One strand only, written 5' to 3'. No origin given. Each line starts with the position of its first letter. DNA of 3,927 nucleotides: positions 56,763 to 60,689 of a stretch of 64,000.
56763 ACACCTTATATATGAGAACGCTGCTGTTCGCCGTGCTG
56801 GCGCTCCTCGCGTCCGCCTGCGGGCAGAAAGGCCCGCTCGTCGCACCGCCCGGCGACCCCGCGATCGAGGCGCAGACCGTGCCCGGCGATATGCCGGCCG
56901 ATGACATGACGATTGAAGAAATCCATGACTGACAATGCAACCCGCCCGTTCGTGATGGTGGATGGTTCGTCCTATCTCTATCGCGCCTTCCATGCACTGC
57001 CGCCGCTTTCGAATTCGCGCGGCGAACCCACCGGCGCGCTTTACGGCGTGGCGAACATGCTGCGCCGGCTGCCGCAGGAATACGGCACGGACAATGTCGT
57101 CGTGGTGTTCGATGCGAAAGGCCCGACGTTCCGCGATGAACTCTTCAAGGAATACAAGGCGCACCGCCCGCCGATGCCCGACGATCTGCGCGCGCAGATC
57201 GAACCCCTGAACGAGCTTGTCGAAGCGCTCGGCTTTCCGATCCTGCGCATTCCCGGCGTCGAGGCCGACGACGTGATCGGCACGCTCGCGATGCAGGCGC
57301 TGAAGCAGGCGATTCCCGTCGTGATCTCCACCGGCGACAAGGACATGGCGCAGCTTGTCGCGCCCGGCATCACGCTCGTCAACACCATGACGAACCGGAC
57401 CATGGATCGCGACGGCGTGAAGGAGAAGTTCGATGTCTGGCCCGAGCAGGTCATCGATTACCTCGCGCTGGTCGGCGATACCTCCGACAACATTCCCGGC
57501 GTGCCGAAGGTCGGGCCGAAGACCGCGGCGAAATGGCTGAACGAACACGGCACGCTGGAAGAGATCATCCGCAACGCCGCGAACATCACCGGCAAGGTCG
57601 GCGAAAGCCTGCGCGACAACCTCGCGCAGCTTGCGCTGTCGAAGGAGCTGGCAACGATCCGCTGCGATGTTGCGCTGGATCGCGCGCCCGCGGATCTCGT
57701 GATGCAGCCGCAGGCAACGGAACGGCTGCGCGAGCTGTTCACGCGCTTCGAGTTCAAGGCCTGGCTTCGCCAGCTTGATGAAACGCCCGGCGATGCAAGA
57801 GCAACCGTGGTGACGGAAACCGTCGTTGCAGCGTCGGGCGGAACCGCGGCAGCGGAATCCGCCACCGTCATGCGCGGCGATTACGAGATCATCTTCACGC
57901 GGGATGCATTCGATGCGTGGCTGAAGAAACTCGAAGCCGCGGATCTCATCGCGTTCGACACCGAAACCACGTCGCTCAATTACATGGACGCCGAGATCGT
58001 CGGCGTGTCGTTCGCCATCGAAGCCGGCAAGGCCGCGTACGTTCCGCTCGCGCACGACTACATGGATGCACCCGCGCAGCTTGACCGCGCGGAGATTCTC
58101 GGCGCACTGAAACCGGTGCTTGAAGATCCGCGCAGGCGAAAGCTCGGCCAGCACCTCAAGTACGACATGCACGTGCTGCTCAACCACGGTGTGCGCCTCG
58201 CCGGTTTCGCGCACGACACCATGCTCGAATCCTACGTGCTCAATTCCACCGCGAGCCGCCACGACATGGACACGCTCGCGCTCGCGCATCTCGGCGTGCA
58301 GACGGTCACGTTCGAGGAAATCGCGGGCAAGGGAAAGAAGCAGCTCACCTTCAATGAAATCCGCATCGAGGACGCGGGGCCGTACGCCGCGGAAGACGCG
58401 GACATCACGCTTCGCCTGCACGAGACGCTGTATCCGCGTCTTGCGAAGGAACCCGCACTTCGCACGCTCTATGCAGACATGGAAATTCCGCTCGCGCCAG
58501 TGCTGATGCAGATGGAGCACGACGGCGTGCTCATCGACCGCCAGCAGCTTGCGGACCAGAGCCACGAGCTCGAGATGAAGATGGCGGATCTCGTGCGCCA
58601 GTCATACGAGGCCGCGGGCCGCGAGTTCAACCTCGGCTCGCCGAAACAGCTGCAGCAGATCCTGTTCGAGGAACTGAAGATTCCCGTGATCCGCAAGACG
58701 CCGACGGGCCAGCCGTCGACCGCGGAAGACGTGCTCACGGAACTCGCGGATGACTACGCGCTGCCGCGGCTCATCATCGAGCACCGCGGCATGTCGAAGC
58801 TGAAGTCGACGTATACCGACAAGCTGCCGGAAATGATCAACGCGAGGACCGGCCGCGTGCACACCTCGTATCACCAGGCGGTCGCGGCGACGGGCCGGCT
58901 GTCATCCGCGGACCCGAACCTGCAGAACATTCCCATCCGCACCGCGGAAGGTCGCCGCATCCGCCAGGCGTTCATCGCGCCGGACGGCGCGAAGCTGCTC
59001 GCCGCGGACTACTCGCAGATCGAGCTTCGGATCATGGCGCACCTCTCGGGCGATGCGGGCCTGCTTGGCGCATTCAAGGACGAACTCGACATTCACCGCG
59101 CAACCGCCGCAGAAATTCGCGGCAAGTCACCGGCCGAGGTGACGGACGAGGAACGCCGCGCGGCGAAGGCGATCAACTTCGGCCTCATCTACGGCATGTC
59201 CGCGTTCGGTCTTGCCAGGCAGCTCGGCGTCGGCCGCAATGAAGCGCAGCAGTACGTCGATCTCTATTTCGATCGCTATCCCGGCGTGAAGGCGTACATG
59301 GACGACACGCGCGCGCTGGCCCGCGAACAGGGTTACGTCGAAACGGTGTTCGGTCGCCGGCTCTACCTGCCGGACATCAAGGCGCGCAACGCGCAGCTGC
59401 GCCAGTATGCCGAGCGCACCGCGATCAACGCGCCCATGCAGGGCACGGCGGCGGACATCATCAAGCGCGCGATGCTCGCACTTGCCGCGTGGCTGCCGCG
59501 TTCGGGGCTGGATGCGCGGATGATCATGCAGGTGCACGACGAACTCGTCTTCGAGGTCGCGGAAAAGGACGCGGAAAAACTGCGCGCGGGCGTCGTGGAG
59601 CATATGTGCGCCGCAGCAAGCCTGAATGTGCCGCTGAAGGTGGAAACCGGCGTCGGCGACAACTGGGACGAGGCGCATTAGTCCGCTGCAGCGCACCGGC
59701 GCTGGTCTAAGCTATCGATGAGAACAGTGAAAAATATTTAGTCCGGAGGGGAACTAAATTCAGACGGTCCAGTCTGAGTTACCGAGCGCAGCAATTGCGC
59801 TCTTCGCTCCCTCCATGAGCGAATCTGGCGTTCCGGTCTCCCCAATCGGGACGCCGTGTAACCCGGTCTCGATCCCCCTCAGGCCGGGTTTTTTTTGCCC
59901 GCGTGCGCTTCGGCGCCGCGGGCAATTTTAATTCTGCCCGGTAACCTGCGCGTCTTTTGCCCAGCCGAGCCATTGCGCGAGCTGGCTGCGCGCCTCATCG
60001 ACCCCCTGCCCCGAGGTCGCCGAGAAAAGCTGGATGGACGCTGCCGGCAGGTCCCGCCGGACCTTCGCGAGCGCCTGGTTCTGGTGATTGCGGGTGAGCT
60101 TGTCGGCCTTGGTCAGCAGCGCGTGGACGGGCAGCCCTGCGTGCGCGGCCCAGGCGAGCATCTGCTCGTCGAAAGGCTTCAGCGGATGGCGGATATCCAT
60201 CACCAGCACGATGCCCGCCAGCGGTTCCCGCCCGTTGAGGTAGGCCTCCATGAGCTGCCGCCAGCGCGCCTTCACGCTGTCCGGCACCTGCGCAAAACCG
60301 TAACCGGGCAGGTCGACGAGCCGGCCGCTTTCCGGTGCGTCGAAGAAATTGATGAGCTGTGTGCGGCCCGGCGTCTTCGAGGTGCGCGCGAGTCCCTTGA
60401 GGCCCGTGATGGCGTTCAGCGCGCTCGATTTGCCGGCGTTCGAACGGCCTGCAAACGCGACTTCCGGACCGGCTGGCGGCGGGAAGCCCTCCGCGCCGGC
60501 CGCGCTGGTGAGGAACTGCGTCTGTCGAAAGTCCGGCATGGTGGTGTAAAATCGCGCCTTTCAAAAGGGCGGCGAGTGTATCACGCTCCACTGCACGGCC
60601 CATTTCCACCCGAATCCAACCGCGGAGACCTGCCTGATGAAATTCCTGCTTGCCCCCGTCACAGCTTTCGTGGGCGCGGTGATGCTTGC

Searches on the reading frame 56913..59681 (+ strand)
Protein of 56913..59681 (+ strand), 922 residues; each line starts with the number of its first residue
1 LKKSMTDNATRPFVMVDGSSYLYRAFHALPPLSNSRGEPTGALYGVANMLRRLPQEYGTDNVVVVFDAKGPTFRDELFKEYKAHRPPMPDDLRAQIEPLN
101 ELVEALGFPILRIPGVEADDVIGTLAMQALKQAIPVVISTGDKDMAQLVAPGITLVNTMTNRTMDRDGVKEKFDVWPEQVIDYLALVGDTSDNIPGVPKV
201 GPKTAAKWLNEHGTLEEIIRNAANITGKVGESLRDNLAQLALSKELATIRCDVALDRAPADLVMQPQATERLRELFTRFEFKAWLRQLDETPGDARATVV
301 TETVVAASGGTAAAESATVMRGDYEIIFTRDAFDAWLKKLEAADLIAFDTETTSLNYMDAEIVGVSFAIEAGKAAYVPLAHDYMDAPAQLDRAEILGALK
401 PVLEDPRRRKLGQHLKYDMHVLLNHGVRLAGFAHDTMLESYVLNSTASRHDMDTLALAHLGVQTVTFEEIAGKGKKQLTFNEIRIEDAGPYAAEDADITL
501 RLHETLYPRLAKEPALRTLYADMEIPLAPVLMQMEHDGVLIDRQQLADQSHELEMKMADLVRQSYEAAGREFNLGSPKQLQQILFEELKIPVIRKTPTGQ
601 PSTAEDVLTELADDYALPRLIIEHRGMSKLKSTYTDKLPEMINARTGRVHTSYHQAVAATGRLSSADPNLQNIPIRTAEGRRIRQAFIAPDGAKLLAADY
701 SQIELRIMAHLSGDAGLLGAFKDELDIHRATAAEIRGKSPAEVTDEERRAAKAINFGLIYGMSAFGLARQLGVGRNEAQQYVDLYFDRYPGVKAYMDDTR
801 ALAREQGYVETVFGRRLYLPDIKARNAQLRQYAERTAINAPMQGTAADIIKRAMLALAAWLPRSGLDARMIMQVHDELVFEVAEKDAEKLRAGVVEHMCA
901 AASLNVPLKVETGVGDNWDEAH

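Call 27: search_protein_families(library=pfam, proteins=[window:56913-59681:+], max_evalue=0.00001)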
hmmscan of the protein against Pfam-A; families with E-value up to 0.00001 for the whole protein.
window:56913-59681:+ (922 aa): 5 families
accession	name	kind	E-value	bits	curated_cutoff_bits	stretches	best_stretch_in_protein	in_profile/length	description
PF00476.26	DNA_pol_A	-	1.4e-162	541.5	34.3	1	544-920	2-381/381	DNA polymerase family A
PF02739.22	5_3_exonuc_N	-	5.9e-56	189.1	34.3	1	13-173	2-163/164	5'-3' exonuclease, N-terminal resolvase-like domain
PF01367.25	5_3_exonuc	-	7e-34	116.6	40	1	175-268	1-95/97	5'-3' exonuclease, C-terminal SAM fold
PF01612.26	DNA_pol_A_exo1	-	8.1e-34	117.3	23.6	1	324-510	1-172/173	3'-5' exonuclease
PF22619.2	DNA_polI_exo1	-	1.4e-11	44.9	27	1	351-477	4-118/140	DNA polymerase I, ribonuclease H-like domain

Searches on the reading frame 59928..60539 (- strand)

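Call 27: search_protein_families(library=pfam, proteins=[window:59928-60539:-], max_evalue=0.00001)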
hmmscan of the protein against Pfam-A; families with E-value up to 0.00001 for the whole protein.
window:59928-60539:- (203 aa): 3 families
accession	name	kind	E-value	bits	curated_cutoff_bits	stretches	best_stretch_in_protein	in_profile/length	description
PF01926.29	MMR_HSR1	-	2.2e-17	63.6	21.9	1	26-144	1-113/113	50S ribosome-binding GTPase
PF03193.22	RsgA_GTPase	-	5.3e-07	30.1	30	0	27-80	109-168/174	RsgA GTPase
PF02421.24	FeoB_N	-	6.3e-06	26.2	27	1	26-185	2-154/156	Ferrous iron transport protein B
